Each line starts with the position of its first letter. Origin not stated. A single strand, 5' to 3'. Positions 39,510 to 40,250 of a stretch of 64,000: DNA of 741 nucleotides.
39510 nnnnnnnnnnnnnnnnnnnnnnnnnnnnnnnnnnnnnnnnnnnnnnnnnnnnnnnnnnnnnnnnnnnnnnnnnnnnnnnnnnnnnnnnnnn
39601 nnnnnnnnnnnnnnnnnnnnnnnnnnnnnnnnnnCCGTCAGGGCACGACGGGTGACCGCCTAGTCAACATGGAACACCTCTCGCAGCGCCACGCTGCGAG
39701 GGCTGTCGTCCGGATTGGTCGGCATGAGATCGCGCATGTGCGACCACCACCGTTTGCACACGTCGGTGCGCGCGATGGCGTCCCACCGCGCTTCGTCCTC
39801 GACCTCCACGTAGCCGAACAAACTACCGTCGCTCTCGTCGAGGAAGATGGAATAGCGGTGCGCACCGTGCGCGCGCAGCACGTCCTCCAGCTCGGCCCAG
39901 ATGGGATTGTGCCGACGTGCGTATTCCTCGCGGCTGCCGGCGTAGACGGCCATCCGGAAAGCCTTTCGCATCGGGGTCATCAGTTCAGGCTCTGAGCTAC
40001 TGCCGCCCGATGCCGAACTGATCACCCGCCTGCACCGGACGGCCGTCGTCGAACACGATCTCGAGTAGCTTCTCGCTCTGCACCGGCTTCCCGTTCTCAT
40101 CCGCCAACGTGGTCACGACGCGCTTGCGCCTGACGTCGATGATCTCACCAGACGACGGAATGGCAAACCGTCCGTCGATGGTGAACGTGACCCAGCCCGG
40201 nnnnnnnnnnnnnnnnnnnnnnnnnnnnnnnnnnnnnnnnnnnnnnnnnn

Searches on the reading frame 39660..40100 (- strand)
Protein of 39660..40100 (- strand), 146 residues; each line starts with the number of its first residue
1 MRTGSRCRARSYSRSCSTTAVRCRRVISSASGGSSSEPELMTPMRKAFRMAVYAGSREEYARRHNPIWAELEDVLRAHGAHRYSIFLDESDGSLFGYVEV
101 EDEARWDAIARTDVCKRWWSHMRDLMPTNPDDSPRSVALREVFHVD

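Call 71: search_protein_families(library=pfam, proteins=[window:39660-40100:-])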
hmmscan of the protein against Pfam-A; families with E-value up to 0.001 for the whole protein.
window:39660-40100:- (146 aa): 1 family
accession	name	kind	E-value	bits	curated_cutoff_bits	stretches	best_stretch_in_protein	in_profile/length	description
PF05336.19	rhaM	-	1.4e-27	96.4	23.4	1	45-144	1-104/105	L-rhamnose mutarotase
